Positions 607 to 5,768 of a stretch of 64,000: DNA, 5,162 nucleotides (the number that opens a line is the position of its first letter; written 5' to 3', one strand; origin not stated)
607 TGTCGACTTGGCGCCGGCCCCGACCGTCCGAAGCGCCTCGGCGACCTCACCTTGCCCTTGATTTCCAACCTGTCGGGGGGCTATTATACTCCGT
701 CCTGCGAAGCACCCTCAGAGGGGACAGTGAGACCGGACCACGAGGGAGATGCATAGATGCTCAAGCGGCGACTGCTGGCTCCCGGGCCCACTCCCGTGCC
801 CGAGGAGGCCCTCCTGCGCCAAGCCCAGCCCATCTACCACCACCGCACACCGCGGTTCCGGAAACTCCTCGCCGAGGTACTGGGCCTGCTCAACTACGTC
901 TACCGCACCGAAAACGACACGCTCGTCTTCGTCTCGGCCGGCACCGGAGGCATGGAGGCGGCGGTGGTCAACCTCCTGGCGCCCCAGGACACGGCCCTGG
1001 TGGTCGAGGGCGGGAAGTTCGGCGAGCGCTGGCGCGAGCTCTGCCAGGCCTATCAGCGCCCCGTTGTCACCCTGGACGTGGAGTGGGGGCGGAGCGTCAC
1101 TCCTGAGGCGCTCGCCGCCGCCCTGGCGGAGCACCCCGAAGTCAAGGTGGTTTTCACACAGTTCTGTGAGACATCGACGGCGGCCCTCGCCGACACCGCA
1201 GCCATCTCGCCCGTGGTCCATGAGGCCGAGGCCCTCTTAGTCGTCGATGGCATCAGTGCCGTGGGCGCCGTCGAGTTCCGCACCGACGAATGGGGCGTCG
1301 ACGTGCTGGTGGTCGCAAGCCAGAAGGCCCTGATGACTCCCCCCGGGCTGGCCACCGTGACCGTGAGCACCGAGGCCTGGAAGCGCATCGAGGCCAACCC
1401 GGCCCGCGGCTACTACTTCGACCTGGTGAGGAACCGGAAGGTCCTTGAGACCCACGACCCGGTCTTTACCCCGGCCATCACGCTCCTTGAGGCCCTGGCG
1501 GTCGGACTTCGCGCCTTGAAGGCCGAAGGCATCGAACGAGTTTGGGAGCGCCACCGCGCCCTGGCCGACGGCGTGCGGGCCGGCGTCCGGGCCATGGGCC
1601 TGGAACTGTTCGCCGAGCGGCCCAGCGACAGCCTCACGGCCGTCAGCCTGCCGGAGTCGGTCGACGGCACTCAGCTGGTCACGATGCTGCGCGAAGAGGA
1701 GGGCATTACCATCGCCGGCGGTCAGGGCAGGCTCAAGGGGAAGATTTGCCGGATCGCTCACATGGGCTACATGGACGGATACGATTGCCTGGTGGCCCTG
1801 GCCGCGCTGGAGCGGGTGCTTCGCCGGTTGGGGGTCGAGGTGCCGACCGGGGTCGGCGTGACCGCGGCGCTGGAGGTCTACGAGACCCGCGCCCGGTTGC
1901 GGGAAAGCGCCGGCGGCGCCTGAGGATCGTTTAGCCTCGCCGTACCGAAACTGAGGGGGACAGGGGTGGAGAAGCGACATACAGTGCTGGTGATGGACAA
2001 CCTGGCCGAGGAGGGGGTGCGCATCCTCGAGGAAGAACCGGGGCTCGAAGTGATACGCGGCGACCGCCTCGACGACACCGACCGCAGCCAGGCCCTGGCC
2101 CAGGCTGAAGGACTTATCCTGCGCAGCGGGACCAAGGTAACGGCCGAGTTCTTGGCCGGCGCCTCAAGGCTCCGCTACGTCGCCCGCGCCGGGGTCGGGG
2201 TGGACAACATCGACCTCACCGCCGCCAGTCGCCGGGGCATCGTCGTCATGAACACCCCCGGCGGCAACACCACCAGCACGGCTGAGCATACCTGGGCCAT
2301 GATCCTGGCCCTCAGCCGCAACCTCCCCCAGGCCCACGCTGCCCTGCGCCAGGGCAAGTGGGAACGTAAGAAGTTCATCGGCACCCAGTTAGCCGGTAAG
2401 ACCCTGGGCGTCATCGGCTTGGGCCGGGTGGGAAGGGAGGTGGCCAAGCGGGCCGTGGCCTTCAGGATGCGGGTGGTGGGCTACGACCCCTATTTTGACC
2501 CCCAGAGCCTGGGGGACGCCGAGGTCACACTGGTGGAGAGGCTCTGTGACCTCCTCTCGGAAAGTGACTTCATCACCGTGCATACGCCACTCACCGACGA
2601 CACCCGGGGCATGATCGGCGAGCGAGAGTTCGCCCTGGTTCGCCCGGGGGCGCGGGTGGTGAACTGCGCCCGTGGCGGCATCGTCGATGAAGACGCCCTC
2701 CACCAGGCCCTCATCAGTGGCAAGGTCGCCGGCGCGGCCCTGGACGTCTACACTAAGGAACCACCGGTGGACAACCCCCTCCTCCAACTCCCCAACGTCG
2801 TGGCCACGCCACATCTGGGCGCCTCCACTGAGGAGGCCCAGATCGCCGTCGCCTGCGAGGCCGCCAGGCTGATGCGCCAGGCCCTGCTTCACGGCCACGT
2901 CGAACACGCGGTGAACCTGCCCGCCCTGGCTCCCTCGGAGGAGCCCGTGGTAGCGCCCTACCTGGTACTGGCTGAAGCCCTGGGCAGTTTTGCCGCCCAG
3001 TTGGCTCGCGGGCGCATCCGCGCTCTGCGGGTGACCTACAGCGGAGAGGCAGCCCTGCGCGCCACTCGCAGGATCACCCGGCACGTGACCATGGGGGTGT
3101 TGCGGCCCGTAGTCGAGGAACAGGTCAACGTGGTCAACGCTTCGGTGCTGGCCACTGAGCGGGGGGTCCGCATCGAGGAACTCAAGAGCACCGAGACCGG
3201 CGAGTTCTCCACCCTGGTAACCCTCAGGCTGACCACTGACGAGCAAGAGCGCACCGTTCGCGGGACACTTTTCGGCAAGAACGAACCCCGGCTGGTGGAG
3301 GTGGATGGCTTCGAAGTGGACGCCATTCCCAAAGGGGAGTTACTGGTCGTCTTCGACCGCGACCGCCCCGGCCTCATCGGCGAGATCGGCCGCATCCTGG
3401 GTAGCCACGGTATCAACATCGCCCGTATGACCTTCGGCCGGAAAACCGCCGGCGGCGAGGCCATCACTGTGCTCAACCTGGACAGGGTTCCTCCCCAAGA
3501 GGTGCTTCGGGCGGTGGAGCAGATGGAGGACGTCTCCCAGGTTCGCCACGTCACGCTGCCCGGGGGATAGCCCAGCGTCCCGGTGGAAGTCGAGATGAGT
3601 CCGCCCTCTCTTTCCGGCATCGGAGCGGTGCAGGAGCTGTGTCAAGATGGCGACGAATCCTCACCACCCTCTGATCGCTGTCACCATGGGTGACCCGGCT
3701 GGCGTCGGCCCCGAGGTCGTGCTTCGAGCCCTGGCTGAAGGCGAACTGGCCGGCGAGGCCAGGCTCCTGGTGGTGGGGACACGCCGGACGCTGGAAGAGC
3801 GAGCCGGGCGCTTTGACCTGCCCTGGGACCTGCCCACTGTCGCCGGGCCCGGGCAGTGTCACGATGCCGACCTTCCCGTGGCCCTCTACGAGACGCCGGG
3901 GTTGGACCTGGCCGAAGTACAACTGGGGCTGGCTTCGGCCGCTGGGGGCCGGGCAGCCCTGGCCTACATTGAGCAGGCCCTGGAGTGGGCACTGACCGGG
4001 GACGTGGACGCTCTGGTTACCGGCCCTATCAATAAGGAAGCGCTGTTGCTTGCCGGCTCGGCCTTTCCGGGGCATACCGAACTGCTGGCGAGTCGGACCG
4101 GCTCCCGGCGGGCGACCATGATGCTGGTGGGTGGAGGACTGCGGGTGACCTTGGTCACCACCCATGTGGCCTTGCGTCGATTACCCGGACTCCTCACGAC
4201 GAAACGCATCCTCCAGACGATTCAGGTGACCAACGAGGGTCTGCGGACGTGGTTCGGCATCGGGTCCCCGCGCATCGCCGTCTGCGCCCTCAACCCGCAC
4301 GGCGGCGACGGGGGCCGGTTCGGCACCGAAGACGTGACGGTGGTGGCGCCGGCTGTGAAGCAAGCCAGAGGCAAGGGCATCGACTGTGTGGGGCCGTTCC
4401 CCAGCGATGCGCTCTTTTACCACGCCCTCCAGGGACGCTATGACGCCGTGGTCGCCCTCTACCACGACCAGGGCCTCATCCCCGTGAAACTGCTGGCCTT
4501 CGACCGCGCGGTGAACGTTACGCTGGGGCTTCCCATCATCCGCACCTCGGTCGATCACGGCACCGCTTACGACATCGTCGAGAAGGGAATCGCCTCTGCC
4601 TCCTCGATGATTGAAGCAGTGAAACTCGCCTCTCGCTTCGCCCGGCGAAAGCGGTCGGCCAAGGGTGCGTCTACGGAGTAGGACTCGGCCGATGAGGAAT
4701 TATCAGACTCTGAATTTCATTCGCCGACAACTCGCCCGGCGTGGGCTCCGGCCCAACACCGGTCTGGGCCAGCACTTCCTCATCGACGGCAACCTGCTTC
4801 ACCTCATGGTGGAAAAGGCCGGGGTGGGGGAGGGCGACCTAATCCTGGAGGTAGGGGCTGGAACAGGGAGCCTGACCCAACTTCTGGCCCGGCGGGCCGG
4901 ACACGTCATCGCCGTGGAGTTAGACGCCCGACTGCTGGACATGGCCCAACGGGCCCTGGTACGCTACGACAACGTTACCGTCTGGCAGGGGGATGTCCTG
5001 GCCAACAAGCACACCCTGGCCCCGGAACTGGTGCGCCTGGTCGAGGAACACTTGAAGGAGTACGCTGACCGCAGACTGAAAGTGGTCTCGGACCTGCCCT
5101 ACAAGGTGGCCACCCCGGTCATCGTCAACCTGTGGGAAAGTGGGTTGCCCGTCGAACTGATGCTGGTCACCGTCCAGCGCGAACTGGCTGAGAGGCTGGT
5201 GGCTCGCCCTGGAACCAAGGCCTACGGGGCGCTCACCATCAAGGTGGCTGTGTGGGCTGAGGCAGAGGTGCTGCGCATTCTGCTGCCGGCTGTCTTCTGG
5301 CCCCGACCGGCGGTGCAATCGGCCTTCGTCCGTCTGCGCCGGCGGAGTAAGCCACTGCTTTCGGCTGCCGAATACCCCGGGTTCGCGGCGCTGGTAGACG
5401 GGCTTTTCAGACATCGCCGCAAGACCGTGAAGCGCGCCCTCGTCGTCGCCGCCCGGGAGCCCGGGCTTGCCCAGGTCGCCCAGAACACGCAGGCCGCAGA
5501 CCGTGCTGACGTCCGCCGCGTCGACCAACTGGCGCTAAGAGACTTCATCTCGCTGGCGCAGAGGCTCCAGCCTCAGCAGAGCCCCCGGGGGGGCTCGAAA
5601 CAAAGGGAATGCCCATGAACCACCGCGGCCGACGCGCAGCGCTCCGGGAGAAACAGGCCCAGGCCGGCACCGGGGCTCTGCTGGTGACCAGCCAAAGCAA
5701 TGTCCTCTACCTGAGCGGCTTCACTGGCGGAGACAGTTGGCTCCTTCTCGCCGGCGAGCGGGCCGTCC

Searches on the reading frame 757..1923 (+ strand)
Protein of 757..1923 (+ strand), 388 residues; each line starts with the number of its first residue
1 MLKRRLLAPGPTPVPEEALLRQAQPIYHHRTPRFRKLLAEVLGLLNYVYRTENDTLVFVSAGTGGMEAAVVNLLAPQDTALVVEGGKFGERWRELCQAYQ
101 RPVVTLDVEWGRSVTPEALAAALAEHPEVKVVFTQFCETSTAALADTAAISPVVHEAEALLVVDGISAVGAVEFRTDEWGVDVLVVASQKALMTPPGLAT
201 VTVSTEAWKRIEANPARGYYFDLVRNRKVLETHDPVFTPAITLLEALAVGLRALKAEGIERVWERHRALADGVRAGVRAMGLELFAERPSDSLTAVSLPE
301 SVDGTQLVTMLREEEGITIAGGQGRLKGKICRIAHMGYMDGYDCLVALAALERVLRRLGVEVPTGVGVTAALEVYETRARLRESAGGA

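Call 56: search_protein_families(library=pfam, proteins=[window:757-1923:+], max_evalue=0.0001)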
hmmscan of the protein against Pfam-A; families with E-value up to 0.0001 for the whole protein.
window:757-1923:+ (388 aa): 3 families
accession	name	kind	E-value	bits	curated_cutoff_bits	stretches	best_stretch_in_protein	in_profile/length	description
PF00266.25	Aminotran_5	-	6.6e-26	91.6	21.5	1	28-323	35-339/371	Aminotransferase class-V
PF00155.27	Aminotran_1_2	-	4e-08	33.3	19.7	1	31-173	44-194/361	Aminotransferase class I and II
PF01053.26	Cys_Met_Meta_PP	-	2.9e-06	26.5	27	1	56-190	70-198/381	Cys/Met metabolism PLP-dependent enzyme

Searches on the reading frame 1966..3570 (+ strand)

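Call 56: search_protein_families(library=pfam, proteins=[window:1966-3570:+], max_evalue=0.0001)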
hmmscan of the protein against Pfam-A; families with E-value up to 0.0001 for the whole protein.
window:1966-3570:+ (534 aa): 4 families
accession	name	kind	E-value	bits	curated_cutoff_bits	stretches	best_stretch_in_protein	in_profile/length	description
PF02826.25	2-Hacid_dh_C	-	5.8e-63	211.9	25.1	1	111-285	2-178/178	D-isomer specific 2-hydroxyacid dehydrogenase, NAD binding domain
PF19304.4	PGDH_inter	-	5.2e-34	117.3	27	1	329-446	2-118/119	D-3-phosphoglycerate dehydrogenase intervening domain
PF00389.36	2-Hacid_dh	-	1.1e-32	113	24.6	1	7-317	1-134/134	D-isomer specific 2-hydroxyacid dehydrogenase, catalytic domain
PF01842.31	ACT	-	6.3e-12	45.5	27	1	465-521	8-65/66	ACT domain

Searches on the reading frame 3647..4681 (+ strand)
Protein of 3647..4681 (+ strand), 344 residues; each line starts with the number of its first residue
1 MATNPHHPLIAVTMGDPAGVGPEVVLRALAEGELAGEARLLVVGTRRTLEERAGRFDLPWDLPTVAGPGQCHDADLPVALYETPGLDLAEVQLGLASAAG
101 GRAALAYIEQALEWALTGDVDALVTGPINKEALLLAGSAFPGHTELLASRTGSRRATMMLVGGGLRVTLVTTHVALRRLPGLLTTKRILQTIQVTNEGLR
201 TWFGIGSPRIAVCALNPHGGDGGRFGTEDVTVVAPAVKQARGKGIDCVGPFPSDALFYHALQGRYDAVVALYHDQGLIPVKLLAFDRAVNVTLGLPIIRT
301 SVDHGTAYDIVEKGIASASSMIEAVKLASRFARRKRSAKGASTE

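Call 56: search_protein_families(library=pfam, proteins=[window:3647-4681:+], max_evalue=0.0001)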
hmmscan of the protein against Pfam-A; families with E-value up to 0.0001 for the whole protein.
window:3647-4681:+ (344 aa): 1 family
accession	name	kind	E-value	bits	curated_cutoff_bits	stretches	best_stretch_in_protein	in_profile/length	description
PF04166.17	PdxA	-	1.2e-104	350.2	27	1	39-328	4-286/286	Pyridoxal phosphate biosynthetic protein PdxA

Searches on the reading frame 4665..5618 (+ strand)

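Call 56: search_protein_families(library=pfam, proteins=[window:4665-5618:+], max_evalue=0.0001)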
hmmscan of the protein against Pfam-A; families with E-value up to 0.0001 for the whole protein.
window:4665-5618:+ (317 aa): 4 families
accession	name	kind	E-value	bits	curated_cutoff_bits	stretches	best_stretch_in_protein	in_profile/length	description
PF00398.26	RrnaAD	-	3.4e-47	161.2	24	1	31-269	5-233/263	Ribosomal RNA adenine dimethylase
PF13649.12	Methyltransf_25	-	5.5e-08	33.8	27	1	60-113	1-57/97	Methyltransferase domain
PF08241.18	Methyltransf_11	-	9.7e-06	26.6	21.2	1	61-111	1-51/95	Methyltransferase domain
PF01728.25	FtsJ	-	4.3e-05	24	24.1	1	48-121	12-85/181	FtsJ-like methyltransferase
